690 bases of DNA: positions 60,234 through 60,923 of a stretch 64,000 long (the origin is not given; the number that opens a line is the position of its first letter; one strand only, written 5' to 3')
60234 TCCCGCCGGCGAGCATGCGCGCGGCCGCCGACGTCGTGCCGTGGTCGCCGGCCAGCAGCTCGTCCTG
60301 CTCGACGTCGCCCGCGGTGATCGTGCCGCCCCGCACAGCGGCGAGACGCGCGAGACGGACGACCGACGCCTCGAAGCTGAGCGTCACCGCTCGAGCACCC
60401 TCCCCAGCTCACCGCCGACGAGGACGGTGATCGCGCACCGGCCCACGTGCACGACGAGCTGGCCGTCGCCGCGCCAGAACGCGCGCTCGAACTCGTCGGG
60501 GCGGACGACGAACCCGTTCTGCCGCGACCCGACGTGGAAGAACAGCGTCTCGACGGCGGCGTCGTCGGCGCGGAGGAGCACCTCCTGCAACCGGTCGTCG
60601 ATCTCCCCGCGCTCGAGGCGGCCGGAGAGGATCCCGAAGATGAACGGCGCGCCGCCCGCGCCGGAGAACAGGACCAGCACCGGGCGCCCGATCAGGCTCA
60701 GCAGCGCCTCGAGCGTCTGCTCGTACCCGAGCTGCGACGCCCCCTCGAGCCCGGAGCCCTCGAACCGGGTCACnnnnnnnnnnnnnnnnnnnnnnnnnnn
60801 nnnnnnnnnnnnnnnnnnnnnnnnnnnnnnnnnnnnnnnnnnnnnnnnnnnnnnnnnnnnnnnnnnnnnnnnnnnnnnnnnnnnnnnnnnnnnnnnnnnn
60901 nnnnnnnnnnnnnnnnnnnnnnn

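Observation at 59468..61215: Five-gene, fully stop/start-overlapping operon: degenerate cold-shock-domain protein, three unknown small proteins and a hemolysin-III channel, directly downstream of cspA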

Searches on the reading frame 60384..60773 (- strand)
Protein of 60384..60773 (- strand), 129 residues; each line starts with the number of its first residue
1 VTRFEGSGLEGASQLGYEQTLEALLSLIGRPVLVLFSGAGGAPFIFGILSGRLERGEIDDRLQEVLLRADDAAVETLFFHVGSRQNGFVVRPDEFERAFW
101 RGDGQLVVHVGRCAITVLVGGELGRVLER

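Call 5: search_protein_families(library=pfam, max_evalue=1, proteins=[window:60387-60773:-])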
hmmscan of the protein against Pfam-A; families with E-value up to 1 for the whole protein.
seq(129 aa): 0 families

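Call 6: search_protein_families(library=ncbifam, max_evalue=1, proteins=[window:60387-60773:-])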
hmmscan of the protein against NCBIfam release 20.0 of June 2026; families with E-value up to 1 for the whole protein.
seq(129 aa): 0 families

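Call 7: find_homologous_proteins(query=window:60387-60773:-, max_evalue=0.01)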
Query seq(129 aa) (129 aa): 955 proteins with E <= 0.01 among 1039 candidates; the best 120 are listed.
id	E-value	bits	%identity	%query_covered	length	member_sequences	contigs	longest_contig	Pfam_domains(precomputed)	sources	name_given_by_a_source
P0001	1.5e-76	272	100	100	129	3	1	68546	-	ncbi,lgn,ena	ncbi:MAG TPA: hypothetical protein VGC78_07945 [Gaiellaceae bacterium]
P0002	2.2e-66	240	87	100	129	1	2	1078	-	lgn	-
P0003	6.0e-66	238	85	100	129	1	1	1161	-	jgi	-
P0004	9.0e-66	238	87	100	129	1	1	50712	-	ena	-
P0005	1.8e-65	237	86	99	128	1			-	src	-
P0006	2.3e-65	236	86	100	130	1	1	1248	-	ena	-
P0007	2.5e-65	236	86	100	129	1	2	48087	-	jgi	-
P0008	3.2e-65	236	84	100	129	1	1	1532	-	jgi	-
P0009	3.9e-65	236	84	100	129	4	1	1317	-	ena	-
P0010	4.0e-65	236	84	100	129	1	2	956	-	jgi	jgi:hypothetical protein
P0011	9.0e-65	234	84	100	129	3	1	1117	-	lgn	-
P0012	1.5e-64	234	83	100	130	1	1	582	-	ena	-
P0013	2.3e-64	233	85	100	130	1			-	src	-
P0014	2.5e-64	233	83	100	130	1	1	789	-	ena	-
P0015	3.6e-64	232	84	100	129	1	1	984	-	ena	-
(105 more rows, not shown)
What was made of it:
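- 60384..60773 (-): p129: soluble protein of an unannotated, lineage-restricted family; predicted helix + 7 strands + C-terminal helix. 955 word-indexed homologs, almost all Gaiellaceae or soil (call 7).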

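Call 8: find_encoding_contigs(protein=window:60384-60773:-, flank=8000, max_places=6)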
Protein window:60384-60773:- (129 aa): 2 contigs read that carry it; 2 places shown.
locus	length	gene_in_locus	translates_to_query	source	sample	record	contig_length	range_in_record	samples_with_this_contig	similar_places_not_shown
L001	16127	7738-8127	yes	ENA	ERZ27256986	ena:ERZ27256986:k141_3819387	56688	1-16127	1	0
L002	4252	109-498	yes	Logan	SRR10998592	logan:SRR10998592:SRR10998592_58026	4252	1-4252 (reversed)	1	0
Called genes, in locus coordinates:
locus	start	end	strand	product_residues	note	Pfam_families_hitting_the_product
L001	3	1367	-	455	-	?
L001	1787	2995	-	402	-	PF08323:Glyco_transf_5 (faint), PF13439:Glyco_transf_4, PF13579:Glyco_trans_4_4, PF20706:GT4-conflict, PF00534:Glycos_transf_1, PF13692:Glyco_trans_1_4, PF13524:Glyco_trans_1_2 (weak)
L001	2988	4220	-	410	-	PF00483:NTP_transferase, PF24894:Hexapep_GlmU, PF25084:LbH_EIF2B (weak), PF25247:LbH_GLGC (weak)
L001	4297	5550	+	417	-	PF02040:ArsB, PF03600:CitMHS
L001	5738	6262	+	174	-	PF01625:PMSR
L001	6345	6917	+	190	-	PF02559:CarD_TRCF_RID (weak), PF21095:CarD_C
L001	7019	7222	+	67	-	PF00313:CSD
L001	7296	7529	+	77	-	-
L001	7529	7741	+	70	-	-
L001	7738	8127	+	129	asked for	-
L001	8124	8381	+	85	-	-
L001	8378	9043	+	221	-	PF03006:HlyIII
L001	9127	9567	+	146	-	PF00190:Cupin_1 (weak), PF07883:Cupin_2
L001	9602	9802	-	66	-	-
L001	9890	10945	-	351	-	PF00512:HisKA, PF13581:HATPase_c_2 (weak), PF02518:HATPase_c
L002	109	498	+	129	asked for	-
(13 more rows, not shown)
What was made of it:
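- Checked: Independent gene callers made the same five calls on an ENA contig and a Logan contig that carry the identical sequence (call 8).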

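Call 12: search_protein_families(library=phrogs, max_evalue=1, proteins=[window:60387-60773:-])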
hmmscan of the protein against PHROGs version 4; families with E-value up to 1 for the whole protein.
seq(129 aa): 0 families

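Call 13: search_protein_families(library=padloc, max_evalue=1, proteins=[window:60387-60773:-])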
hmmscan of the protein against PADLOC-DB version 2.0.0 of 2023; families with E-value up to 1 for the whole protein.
seq(129 aa): 0 families

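Call 16: search_protein_representatives(protein=window:60384-60773:-)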
Query: 129 residues. Proteins with E-value up to 0.001 (for the whole library): 52; up to 1e-10: 21; up to 1e-30: 5. The best 52 are listed.
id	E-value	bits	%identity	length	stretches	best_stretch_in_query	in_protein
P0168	7.5e-53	194.2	76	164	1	1-116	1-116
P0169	3.8e-48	179.0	67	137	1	1-129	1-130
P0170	5.1e-35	136.6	70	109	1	8-99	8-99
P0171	1.4e-34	135.1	67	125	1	38-129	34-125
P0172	2.8e-31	124.5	67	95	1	35-129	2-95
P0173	7.6e-26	106.9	72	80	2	77-129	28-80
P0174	3.5e-25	104.8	62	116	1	1-86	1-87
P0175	8.2e-24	100.3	77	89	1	69-129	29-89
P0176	1.2e-22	96.6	73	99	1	68-129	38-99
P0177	2.4e-18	82.6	68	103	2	87-129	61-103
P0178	3.0e-18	82.4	64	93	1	66-129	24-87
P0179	4.1e-18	81.9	70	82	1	1-69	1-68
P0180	1.7e-16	76.7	73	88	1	28-82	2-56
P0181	3.7e-16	75.6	67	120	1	1-61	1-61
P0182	4.9e-14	68.7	63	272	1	70-120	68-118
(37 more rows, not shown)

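Call 20: find_related_loci(query=A3, collection=genome_contigs, flank=4000)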
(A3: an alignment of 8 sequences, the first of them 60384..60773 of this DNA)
Query A3 (129 aa) in genome_contigs; peptide patterns used: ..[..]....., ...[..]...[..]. (x = any residue, [..] = any of these).
470 stretches matched a pattern; 43 encode a relative of the query (tblastn E <= 1e-3); 43 distinct loci.
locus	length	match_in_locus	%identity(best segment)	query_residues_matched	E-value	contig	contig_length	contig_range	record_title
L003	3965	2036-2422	84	1-129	7e-67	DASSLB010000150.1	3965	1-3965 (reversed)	MAG TPA_asm: Gaiellaceae bacterium isolate SMAG_U1158 k141_1116458, whole genome shotgun sequence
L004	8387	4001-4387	81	1-129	1e-65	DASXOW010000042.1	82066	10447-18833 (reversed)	MAG TPA_asm: Gaiellaceae bacterium isolate SMAG_U5392 k141_2650123, whole genome shotgun sequence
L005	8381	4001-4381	83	4-129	2e-65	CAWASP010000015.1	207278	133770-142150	MAG: uncultured Thermoleophilia bacterium isolate MFD02416.bin.2.159 genome assembly, contig: contig_31246, whole genome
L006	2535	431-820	82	1-129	2e-65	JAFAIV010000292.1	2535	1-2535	MAG: Actinomycetota bacterium isolate CP_BE_BS_R1_8 BE_BS_R1_k147_1246635, whole genome shotgun sequence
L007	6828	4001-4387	77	1-129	1e-63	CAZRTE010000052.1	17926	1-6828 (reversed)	MAG TPA_asm: uncultured Gaiellales bacterium isolate binchicken_co163_169 genome assembly, contig: NODE_4665_length_1792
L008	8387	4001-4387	78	1-129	2e-63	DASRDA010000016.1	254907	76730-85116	MAG TPA_asm: Gaiellaceae bacterium isolate SMAG_U9967 k141_165190, whole genome shotgun sequence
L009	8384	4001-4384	78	1-129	8e-63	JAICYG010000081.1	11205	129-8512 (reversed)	MAG: Thermoleophilia bacterium isolate LS_ISSM_2_bin.16 k141_378845_length_11205_cov_25.7702, whole genome shotgun seque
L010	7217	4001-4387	77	1-129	1e-62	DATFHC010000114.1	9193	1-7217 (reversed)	MAG TPA_asm: Gaiellaceae bacterium isolate SMAG_U8679 k141_1833385, whole genome shotgun sequence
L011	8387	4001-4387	77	1-129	6e-62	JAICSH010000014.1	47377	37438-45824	MAG: Thermoleophilia bacterium isolate GZL_HYHR_2_bin.44 k141_2391273_length_47377_cov_24.9675, whole genome shotgun seq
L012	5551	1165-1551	77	1-129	5e-62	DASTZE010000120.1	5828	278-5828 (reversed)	MAG TPA_asm: Gaiellaceae bacterium isolate SMAG_U2460 k141_521996, whole genome shotgun sequence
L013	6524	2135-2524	79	1-129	7e-62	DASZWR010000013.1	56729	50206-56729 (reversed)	MAG TPA_asm: Gaiellaceae bacterium isolate SMAG_U6162 k141_348620, whole genome shotgun sequence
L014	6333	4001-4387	76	1-129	3e-61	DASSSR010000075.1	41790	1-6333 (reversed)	MAG TPA_asm: Gaiellaceae bacterium isolate SMAG_U520 k141_852500, whole genome shotgun sequence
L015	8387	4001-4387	73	1-128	3e-59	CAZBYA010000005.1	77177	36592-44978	MAG TPA_asm: uncultured Gaiellales bacterium isolate SRP272529_co1_130 genome assembly, contig: NODE_308_length_77177_co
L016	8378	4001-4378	75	4-129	1e-58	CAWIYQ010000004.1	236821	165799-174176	MAG: uncultured Thermoleophilia bacterium isolate MFD06085.bin.2.125 genome assembly, contig: contig_14745, whole genome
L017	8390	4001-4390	74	1-129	9e-59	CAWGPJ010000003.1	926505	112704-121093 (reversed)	MAG: uncultured Thermoleophilia bacterium isolate MFD05502.bin.1.50 genome assembly, contig: contig_30833, whole genome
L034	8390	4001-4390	68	1-129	2e-51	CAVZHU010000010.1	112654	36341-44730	MAG: uncultured Actinomycetes bacterium isolate MFD02416.bin.2.63 genome assembly, contig: contig_35868, whole genome sh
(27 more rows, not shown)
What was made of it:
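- All loci come from one family or order (call 20).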

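Call 23: find_homologous_proteins(query=A4, max_evalue=0.01)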
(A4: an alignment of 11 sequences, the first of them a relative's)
Query A4 (11 sequences) (124 aa, profile of the alignment): 28 proteins with E <= 0.01 among 8000 candidates.
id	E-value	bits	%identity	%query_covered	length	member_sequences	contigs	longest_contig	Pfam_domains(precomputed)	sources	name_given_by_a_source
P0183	3.1e-37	145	100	100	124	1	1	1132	-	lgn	-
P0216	1.8e-31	127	30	79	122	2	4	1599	-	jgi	jgi:hypothetical protein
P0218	1.7e-28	117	34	71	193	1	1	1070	-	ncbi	-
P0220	1.1e-25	108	41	85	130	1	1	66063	-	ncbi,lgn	ncbi:MAG TPA: hypothetical protein VI408_14065 [Gaiellaceae bacterium]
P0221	5.2e-25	106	42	91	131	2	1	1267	-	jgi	-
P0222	1.6e-24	104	41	88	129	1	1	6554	-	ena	-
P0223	2.4e-24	104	41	87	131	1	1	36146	-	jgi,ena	-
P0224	2.8e-24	103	39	73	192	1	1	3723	-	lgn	-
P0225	4.7e-24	103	40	88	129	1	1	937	-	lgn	-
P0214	1.0e-23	102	36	59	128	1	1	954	-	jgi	jgi:hypothetical protein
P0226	2.2e-23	100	38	84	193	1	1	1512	-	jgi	jgi:hypothetical protein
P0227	2.8e-23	100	35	84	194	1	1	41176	-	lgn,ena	-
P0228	3.2e-23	100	38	84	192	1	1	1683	-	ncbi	-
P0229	4.6e-23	99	37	84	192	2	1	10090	-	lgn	-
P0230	1.2e-22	98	38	85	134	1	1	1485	-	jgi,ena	-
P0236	5.6e-22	96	40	72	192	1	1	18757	-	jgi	jgi:hypothetical protein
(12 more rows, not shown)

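Call 24: find_encoding_contigs(protein=P0227, flank=5000, max_places=2)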
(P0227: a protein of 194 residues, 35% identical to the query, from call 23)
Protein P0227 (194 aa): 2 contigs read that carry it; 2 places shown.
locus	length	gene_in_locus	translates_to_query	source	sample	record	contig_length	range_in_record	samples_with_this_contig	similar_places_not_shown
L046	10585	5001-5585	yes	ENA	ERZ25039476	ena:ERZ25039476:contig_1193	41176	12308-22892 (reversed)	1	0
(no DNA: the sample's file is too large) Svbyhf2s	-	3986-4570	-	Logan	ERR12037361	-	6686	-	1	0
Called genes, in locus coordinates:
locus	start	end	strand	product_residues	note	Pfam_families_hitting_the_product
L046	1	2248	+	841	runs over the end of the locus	PF12846:AAA_10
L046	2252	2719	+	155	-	-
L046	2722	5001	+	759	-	-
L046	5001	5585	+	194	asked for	-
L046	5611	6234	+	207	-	-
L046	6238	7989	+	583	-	-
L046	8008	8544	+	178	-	-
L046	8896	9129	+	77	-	-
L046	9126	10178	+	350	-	PF01656:CbiA (weak), PF06564:CBP_BcsQ (weak), PF10609:ParA (weak), PF13614:AAA_31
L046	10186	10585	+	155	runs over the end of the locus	-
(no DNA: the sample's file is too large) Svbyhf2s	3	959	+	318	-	?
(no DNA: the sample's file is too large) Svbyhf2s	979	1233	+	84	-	PF12846:AAA_10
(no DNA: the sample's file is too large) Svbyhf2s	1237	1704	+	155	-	-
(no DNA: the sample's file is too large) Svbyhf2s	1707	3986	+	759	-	-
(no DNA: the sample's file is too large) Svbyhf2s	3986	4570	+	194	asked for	-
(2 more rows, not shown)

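Call 25: find_encoding_contigs(protein=P0223, flank=5000, max_places=2)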
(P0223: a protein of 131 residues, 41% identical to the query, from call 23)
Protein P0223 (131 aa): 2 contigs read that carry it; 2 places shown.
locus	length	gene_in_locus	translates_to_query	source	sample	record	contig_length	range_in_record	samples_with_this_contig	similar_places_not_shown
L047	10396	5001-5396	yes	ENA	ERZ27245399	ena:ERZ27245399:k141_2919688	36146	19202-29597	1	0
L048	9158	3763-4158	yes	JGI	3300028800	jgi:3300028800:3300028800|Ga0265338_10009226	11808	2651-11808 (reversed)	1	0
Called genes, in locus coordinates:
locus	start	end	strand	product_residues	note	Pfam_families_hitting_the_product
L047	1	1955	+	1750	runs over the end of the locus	PF15418:DUF4625 (faint), PF14734:DUF4469 (faint), PF16640:Big_3_5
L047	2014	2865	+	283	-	PF13354:Beta-lactamase2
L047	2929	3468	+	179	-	-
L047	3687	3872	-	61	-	-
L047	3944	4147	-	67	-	PF00313:CSD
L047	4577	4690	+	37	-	-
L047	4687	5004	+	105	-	-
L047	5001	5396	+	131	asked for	-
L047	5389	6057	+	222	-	PF03006:HlyIII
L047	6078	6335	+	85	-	PF00313:CSD (faint)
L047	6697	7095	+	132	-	-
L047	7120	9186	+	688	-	PF17231:DUF5305 (faint)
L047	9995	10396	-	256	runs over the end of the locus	PF00005:ABC_tran, PF13304:AAA_21 (faint)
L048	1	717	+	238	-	?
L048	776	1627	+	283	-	PF13354:Beta-lactamase2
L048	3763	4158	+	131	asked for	-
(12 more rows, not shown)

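Call 26: find_encoding_contigs(protein=P0236, flank=5000, max_places=2)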
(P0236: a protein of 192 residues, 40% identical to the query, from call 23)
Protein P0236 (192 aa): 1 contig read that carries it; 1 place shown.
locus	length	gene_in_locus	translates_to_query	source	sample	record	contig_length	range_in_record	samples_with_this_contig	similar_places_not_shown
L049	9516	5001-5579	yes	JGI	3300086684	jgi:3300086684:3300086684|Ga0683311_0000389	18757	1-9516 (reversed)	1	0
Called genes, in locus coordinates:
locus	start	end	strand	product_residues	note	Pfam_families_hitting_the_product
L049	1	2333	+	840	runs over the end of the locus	PF12846:AAA_10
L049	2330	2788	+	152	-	-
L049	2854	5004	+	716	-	-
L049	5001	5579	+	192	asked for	-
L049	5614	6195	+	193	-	-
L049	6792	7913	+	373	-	-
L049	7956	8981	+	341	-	-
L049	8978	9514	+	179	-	?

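Call 33: search_solved_structures(query=A5, max_evalue=10)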
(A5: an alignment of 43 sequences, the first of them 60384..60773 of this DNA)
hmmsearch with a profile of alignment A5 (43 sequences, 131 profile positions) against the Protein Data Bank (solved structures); distinct sequences matched with E-value up to 10: 2.
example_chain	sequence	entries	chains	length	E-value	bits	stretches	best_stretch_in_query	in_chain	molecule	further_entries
8t9t_A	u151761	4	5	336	0.38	13.8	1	38-119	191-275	Isethionate-binding periplasmic protein DctP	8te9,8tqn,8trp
9hur_B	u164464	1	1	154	0.64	13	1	35-115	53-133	sybody LA4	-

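Call 38: predict_structure(alignment_id=A5)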
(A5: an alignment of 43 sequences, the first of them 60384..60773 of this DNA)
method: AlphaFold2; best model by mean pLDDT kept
length: 129 residues; sequences in the alignment: 43
mean_pLDDT: 79.7   pTM: 0.76
mean pLDDT of the five models: 79.7, 78.2, 78.0, 75.9, 75.3
residues with pLDDT >= 90: 57; 70-90: 37; 50-70: 25; < 50: 10
segments of 3 or more residues with pLDDT < 50: 1-10
pLDDT, mean of each block of 10 residues (from residue 1): 41 83 93 91 85 79 62 73 90 91 89 91 69
secondary structure, 60 per line:
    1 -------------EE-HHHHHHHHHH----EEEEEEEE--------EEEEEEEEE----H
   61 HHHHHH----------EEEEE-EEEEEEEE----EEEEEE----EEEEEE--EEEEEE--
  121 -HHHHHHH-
elements in order: H17-26 E31-38 E47-55 H60-66 E77-81 E83-90 E95-100 E105-110 E113-118 H122-128
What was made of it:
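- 60384..60773 (-): AF2 gives pLDDT 79.7 and pTM 0.76 (call 38).
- On PH-like / bacterial PH domain (assignment for p129): The AF2 model (pLDDT 79.7) has 7 strands and a C-terminal helix (call 38).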

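Call 43: fold_search(model_id=the predicted structure, library=pdb)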
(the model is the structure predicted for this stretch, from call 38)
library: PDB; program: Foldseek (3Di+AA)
matches with E <= 10: 46; with E <= 0.001: 0
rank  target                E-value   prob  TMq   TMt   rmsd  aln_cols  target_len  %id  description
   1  2oqb_A                1.5e-02  0.99  0.40  0.46  11.5       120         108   12  Crystal structure of the N-terminal domain of coactivator-associated methyltransferase 1 (CARM1) (released 2007-10-30)
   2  2oqb_B                1.9e-01  0.84  0.41  0.48  11.4       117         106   14  Crystal structure of the N-terminal domain of coactivator-associated methyltransferase 1 (CARM1) (released 2007-10-30)
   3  8qsp_A                5.7e-01  0.04  0.15  0.07  13.1       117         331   10  MUC5AC D3 assembly. SNP rs36189285: Arg996Gln. (released 2025-02-12)
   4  7yir                  7.9e-01  0.28  0.32  0.40   8.3       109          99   15  Crystal structure of N-terminal PH domain of ARAP3 protein from human (released 2023-05-03)
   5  5yvf_B                9.3e-01  0.21  0.34  0.17   7.1       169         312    7  Crystal structure of BFA1 (released 2018-08-08)
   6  2cod_MODEL_1_A        1.3e+00  0.21  0.35  0.38   9.6       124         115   10  Solution structure of the N-terminal PH domain of ARAP2 protein from human (released 2005-11-17)
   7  5yvf_C                1.4e+00  0.14  0.33  0.16   8.3       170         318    7  Crystal structure of BFA1 (released 2018-08-08)
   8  8cxk                  1.4e+00  0.04  0.17  0.11  15.6       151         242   13  Structure of the C. elegans HIM-3 R93Y mutant (released 2023-05-17)
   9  4trk                  1.5e+00  0.03  0.17  0.11  16.0       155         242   13  Structure of C. elegans HIM-3 (released 2014-11-19)
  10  4v96_AB               1.7e+00  0.08  0.25  0.13  11.5       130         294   10  The structure of a 1.8 MDa viral genome injection device suggests alternative infection mechanisms (released 2014-07-09)
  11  6tm2_A                1.8e+00  0.03  0.16  0.05  13.4       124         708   13  Human MUC2 AAs 21-1397 (released 2020-10-21)
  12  4v96_AA               2.1e+00  0.08  0.27  0.13  12.9       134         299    8  The structure of a 1.8 MDa viral genome injection device suggests alternative infection mechanisms (released 2014-07-09)
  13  4v96_AH               2.2e+00  0.07  0.25  0.13  11.6       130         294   10  The structure of a 1.8 MDa viral genome injection device suggests alternative infection mechanisms (released 2014-07-09)
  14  3tjn_D                2.2e+00  0.02  0.14  0.11  14.0       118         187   12  HtrA1 catalytic domain, apo form (released 2012-05-16)
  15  3pv3_A                2.2e+00  0.01  0.11  0.06  14.4       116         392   16  Structure of Legionella fallonii DegQ (S193A variant) (released 2011-06-15)
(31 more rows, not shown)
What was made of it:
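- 60384..60773 (-): The best Foldseek hits are PH-like domains at E 0.015 and TM 0.40-0.48 (call 43).
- The best structural matches for p129 are PH-like domains (call 43).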

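Call 48: search_protein_families(library=pfam, max_evalue=0.01, proteins=[L047:4687-5004:+, L046:2722-5001:+])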
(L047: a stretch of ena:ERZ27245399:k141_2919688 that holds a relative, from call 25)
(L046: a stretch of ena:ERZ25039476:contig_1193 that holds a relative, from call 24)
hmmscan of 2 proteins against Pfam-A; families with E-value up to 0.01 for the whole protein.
L047:4687-5004:+ (105 aa): 0 families

L046:2722-5001:+ (759 aa): 0 families
